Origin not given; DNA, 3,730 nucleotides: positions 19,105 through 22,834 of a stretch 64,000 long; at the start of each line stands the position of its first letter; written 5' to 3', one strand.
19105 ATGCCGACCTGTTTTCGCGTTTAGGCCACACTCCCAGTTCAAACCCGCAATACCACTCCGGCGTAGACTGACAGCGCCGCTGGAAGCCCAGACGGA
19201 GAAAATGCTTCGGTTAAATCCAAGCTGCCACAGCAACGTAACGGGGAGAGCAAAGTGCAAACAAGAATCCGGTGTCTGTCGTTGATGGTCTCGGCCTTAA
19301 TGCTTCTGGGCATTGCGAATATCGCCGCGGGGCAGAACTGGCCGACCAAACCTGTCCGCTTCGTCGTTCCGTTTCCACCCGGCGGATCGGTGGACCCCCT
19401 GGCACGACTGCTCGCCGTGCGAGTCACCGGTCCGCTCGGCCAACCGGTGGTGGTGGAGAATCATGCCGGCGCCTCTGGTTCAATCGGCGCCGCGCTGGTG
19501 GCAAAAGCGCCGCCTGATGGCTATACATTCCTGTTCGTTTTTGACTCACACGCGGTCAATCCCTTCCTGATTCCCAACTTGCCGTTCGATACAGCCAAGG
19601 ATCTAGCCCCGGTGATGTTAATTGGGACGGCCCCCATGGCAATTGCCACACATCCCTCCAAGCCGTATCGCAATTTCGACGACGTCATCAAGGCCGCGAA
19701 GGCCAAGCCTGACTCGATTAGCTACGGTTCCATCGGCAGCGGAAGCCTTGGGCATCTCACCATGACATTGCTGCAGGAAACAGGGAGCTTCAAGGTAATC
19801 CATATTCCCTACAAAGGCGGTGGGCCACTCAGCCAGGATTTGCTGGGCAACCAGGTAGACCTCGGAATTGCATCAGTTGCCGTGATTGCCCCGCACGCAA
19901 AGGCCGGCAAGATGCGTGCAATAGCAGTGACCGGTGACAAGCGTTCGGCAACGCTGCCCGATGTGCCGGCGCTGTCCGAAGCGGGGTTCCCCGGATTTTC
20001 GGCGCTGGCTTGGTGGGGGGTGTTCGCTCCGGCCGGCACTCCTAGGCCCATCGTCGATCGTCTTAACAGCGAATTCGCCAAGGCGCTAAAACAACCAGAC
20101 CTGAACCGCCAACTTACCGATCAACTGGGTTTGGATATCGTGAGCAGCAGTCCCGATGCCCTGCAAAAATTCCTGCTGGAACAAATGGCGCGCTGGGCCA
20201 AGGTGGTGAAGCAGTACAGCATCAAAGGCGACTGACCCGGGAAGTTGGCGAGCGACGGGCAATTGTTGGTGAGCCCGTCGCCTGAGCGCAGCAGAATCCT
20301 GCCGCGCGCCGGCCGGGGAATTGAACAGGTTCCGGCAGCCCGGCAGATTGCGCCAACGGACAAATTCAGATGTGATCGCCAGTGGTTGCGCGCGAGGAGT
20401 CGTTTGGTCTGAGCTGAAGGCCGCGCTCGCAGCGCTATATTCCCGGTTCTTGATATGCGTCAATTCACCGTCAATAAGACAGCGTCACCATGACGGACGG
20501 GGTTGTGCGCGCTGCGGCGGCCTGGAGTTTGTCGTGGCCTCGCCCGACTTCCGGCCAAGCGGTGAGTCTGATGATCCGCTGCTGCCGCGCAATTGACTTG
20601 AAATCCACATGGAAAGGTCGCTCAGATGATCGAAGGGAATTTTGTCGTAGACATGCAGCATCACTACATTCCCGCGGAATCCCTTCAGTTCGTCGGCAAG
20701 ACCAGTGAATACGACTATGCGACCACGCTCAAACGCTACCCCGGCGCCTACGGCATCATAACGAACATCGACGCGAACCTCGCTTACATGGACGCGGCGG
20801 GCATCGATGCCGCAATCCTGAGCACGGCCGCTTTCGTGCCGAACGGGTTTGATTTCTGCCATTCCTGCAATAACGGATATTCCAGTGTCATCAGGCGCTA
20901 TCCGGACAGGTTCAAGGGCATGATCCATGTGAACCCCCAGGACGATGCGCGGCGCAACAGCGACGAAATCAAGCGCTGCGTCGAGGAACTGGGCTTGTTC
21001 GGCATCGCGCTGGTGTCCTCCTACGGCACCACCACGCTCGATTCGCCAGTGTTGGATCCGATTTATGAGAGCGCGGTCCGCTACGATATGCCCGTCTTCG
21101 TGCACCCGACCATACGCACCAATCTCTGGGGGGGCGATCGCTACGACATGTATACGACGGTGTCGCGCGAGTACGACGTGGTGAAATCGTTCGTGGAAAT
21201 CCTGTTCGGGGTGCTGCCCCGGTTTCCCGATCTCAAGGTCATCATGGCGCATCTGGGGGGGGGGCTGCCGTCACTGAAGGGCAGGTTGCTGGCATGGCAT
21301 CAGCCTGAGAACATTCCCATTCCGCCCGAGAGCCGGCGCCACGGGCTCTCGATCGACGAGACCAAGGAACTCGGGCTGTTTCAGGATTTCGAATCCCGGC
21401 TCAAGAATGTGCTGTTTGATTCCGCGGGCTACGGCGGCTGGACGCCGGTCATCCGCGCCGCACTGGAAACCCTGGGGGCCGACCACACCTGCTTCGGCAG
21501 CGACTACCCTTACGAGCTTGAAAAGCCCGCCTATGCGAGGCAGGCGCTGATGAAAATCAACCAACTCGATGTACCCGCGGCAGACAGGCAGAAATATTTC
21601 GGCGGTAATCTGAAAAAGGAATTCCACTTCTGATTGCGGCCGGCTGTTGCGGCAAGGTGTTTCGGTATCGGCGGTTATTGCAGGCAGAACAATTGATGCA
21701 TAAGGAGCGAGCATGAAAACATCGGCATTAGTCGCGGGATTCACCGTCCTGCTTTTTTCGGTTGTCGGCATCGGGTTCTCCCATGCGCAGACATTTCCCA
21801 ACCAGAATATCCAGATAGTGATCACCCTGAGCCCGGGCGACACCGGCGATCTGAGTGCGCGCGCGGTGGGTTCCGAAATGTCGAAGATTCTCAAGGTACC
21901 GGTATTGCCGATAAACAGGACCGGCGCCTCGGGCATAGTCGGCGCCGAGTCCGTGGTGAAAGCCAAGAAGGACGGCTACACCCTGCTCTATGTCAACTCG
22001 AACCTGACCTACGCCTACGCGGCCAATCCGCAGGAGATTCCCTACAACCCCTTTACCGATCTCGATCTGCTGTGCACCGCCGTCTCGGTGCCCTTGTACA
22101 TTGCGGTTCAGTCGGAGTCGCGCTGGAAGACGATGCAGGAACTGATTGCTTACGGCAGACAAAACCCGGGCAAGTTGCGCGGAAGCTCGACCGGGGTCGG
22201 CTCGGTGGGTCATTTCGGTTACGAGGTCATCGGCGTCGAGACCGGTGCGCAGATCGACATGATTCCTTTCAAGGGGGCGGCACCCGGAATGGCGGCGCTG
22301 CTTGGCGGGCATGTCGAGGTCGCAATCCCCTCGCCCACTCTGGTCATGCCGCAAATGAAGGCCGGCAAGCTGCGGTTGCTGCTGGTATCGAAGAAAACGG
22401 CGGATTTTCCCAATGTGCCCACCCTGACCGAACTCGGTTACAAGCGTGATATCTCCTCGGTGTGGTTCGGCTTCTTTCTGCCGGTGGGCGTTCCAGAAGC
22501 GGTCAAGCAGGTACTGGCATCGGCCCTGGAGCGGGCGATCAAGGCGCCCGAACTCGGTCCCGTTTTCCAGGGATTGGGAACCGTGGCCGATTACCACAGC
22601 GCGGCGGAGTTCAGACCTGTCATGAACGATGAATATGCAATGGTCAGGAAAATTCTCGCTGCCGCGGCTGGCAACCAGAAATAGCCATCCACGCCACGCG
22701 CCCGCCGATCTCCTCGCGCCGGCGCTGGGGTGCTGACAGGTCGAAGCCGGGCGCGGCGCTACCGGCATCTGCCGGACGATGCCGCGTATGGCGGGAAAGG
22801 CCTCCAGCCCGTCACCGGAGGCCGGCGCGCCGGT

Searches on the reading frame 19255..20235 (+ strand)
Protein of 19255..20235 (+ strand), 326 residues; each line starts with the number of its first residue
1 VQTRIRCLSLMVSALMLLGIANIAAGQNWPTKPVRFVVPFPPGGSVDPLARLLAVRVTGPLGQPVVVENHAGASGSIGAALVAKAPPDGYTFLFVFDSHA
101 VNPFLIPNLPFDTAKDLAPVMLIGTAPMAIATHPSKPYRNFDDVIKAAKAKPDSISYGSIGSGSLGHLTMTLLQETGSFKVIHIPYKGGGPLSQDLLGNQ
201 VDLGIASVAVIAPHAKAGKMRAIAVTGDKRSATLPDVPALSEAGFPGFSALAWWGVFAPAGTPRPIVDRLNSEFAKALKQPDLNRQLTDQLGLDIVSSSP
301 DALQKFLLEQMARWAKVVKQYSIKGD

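Call 44: search_protein_families(library=pfam, proteins=[window:19255-20235:+])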
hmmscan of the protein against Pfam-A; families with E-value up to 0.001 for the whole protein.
window:19255-20235:+ (326 aa): 1 family
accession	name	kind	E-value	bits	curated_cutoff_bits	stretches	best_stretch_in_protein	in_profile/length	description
PF03401.19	TctC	-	1.6e-75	254.6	27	1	50-321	2-272/274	Tripartite tricarboxylate transporter family receptor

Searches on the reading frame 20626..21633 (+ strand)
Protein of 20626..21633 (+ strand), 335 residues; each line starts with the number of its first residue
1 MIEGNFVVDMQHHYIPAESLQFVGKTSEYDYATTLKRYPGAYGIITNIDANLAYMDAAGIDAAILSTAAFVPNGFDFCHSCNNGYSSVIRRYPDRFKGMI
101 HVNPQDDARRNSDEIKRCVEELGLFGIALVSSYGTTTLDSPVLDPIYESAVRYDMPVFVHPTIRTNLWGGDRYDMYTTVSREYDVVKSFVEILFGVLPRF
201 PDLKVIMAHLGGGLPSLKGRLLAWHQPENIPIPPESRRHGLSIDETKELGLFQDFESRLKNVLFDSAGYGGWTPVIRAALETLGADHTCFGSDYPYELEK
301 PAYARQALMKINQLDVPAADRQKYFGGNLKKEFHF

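Call 44: search_protein_families(library=pfam, proteins=[window:20626-21633:+])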
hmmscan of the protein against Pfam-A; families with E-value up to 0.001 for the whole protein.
window:20626-21633:+ (335 aa): 1 family
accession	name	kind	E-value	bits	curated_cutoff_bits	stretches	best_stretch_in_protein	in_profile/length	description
PF04909.20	Amidohydro_2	-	3.5e-33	116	26.4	1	8-328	1-282/289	Amidohydrolase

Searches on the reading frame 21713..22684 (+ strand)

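Call 44: search_protein_families(library=pfam, proteins=[window:21713-22684:+])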
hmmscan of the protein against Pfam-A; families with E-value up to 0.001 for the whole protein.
window:21713-22684:+ (323 aa): 1 family
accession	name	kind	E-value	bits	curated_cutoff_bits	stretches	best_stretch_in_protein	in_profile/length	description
PF03401.19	TctC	-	1.2e-53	182.8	27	1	49-314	2-268/274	Tripartite tricarboxylate transporter family receptor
